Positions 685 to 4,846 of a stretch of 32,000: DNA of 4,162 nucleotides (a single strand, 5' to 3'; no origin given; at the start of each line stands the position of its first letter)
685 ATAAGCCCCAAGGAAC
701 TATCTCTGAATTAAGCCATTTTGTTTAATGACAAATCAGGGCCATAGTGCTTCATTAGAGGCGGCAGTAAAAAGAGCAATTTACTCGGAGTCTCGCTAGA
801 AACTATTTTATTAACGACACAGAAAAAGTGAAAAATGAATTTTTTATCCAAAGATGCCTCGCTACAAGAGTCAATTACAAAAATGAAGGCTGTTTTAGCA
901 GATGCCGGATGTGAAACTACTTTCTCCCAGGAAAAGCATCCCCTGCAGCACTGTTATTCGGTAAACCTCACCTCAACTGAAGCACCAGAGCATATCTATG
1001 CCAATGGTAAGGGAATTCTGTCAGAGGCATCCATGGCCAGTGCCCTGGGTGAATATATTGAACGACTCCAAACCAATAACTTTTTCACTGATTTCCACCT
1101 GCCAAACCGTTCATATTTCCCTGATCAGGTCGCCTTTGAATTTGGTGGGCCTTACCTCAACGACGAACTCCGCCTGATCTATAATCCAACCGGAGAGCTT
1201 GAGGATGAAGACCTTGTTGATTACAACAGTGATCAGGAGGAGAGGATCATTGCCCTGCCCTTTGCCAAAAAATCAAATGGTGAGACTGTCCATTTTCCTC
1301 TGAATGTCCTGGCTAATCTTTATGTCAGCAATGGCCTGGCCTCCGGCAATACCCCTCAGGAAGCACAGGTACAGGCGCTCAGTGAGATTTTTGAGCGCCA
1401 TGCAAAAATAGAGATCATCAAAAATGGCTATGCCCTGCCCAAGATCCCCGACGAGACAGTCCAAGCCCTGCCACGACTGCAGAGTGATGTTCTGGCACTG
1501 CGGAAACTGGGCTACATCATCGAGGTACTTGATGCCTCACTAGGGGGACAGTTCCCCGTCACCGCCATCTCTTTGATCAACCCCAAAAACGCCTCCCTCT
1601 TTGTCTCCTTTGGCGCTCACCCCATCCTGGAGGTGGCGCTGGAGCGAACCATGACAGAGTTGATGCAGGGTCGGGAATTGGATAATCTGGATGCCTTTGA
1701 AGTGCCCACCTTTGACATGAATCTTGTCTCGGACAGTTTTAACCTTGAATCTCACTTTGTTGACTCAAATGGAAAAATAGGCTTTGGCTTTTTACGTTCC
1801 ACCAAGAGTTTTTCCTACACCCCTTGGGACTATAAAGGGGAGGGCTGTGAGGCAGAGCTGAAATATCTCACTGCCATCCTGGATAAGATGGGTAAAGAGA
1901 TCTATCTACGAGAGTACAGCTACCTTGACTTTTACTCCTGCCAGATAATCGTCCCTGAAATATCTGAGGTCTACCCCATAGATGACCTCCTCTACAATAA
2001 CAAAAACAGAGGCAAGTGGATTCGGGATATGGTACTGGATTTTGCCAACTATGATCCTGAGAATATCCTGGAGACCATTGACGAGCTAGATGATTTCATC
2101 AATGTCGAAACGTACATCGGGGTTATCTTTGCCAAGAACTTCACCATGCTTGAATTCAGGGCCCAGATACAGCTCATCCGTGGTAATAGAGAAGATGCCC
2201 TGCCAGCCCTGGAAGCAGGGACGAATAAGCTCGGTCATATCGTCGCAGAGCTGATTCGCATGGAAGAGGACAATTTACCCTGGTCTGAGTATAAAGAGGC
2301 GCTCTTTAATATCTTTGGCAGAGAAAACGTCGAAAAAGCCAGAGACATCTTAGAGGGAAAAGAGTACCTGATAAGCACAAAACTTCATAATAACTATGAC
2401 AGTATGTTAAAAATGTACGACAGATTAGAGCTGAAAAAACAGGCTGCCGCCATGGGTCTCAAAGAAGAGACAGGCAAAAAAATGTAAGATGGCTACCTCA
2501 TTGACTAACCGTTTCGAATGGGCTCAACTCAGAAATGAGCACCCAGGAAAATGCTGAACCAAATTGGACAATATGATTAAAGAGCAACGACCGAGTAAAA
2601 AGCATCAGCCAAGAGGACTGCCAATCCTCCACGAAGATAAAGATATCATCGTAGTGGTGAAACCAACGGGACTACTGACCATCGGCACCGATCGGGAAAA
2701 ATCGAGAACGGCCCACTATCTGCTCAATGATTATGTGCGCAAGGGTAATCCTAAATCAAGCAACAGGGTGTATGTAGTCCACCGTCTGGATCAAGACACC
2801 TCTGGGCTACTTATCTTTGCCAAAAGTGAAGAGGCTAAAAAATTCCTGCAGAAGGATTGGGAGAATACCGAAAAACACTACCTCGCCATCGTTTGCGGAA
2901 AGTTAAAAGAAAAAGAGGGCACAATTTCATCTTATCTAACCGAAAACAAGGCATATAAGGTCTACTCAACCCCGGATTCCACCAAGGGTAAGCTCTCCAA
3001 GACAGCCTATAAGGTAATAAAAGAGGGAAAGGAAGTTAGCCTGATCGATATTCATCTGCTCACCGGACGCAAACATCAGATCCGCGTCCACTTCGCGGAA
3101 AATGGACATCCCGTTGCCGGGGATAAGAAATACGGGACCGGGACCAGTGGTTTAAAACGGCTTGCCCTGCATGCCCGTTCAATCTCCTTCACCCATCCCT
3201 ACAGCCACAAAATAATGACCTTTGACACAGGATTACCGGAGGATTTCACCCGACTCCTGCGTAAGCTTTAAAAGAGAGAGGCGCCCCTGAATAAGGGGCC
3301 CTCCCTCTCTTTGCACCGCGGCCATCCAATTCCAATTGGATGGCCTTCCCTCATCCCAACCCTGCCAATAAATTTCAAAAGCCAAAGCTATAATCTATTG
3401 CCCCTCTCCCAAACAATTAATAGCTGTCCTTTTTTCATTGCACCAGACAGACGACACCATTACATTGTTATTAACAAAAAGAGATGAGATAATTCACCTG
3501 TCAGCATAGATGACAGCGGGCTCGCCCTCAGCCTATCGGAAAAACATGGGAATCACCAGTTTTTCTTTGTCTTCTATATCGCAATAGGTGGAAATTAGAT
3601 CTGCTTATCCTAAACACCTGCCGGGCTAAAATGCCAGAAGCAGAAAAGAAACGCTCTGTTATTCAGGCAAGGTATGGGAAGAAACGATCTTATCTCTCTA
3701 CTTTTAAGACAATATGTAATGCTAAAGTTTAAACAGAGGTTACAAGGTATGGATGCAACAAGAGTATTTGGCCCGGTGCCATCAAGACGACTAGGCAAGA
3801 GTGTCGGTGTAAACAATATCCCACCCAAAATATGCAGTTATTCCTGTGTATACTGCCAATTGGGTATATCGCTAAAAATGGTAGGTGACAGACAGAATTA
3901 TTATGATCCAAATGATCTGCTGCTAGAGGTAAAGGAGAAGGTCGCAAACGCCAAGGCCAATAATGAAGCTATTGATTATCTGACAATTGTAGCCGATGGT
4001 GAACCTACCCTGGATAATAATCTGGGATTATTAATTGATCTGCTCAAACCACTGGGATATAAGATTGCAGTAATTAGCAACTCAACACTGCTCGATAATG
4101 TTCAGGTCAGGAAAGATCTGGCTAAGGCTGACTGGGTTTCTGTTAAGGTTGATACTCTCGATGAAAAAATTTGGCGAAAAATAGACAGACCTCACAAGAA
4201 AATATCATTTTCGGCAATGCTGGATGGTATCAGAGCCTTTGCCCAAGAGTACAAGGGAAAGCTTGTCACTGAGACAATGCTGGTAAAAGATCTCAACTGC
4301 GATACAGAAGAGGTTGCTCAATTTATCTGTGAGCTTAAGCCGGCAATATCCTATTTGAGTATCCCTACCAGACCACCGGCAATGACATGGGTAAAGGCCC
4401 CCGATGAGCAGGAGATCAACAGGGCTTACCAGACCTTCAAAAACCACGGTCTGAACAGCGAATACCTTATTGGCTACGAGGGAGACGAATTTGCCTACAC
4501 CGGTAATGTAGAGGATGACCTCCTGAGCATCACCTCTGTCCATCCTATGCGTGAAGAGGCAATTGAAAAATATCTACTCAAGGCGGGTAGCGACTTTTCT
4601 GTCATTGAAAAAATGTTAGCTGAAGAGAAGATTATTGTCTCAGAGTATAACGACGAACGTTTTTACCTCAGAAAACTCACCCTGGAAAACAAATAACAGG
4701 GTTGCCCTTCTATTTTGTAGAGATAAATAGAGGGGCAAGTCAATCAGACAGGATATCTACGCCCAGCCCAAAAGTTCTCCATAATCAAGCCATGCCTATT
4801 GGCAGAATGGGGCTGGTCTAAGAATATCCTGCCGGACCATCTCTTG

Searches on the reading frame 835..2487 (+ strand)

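Call 5: search_protein_families(library=ncbifam, proteins=[window:835-2487:+], max_evalue=0.001)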
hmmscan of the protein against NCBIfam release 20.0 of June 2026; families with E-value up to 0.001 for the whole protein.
window:835-2487:+ (550 aa): 5 families
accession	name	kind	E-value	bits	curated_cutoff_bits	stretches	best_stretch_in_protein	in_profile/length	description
NF040716.1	YcaO_for_S12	equivalog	2.1e-149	498.6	700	1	5-520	5-551/571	30S ribosomal protein S12 methylthiotransferase accessory factor YcaO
TIGR03549.1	TIGR03549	equivalog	2.1e-110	370.1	900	1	5-460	153-629/723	OsmC domain/YcaO domain-containing protein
TIGR00702.1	TIGR00702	domain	2.2e-67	227.8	75.65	1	8-389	1-376/377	YcaO-type kinase domain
TIGR03604.1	TOMM_cyclo_SagD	subfamily_domain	1.1e-10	41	219.25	1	164-282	112-231/377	thiazole/oxazole-forming peptide maturase, SagD family component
TIGR03266.1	methan_mark_1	equivalog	9.4e-08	31.4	365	1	151-282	135-271/376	YcaO-related McrA-glycine thioamidation protein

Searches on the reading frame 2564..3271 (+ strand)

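Call 5: search_protein_families(library=ncbifam, proteins=[window:2564-3271:+], max_evalue=0.001)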
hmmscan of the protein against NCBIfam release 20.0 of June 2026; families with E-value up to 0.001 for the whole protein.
window:2564-3271:+ (235 aa): 8 families
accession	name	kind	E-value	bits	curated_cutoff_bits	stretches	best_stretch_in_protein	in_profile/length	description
TIGR00005.1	rluA_subfam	subfamily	6e-58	196.5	192.7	1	8-235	62-297/298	RluA family pseudouridine synthase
NF008249.0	PRK11025.1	equivalog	6.6e-30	104.1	378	1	21-235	95-313/317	23S rRNA pseudouridine(955/2504/2580) synthase RluC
NF008385.0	PRK11180.1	equivalog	1.3e-29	103.6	351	1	15-234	80-311/325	23S rRNA pseudouridine(1911/1915/1917) synthase RluD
NF008321.0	PRK11112.1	equivalog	1.2e-26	93.6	328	1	19-234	2-233/257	tRNA pseudouridine(65) synthase TruC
NF007543.0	PRK10158.1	equivalog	5.4e-26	91.6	286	1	18-222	13-215/219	bifunctional tRNA pseudouridine(32) synthase/23S rRNA pseudouridine(746) synthase RluA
TIGR01621.1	RluA-like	hypoth_equivalog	2e-20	73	222.3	1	20-211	3-185/217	TIGR01621 family pseudouridine synthase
TIGR00093.1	TIGR00093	subfamily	3.8e-12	46.2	109.3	1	33-199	2-150/161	pseudouridine synthase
NF007784.0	PRK10475.1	equivalog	0.00034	19.7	318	1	24-110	65-141/290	23S rRNA pseudouridine(2604) synthase RluF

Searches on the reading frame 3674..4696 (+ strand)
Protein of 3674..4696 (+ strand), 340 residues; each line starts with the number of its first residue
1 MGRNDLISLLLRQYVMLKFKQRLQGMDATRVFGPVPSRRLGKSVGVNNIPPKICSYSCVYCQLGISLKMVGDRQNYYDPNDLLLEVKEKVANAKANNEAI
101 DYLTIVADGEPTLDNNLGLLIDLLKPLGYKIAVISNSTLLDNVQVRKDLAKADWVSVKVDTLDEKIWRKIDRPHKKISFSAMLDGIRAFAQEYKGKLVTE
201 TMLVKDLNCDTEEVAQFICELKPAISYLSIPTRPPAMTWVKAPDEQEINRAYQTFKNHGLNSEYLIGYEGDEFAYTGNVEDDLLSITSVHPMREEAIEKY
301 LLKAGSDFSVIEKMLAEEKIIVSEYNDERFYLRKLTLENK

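Call 5: search_protein_families(library=ncbifam, proteins=[window:3674-4696:+], max_evalue=0.001)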
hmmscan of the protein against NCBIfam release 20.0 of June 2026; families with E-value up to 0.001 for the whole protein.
window:3674-4696:+ (340 aa): 7 families
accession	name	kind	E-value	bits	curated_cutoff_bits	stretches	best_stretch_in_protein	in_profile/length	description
NF038283.1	viperin_w_prok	equivalog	1.8e-13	50.3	180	1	52-223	10-180/281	viperin family antiviral radical SAM protein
TIGR03972.1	rSAM_TYW1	equivalog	5.3e-08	32.3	317.95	1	97-218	114-235/297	4-demethylwyosine synthase TYW1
TIGR02668.1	moaA_archaeal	equivalog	7.2e-07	28.5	325.25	1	52-190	18-144/303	GTP 3',8-cyclase MoaA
TIGR04317.1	W_rSAM_matur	equivalog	2.7e-06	26.7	380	1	53-188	13-135/349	tungsten cofactor oxidoreductase radical SAM maturase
TIGR02666.1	moaA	equivalog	5.2e-06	25.7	284.05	1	54-219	20-181/336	GTP 3',8-cyclase MoaA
NF001199.0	PRK00164.2-1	equivalog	2.7e-05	23.5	231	1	53-192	21-148/308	GTP 3',8-cyclase MoaA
TIGR02495.1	NrdG2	equivalog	0.00042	19.7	131.15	1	54-176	26-138/193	anaerobic ribonucleoside-triphosphate reductase activating protein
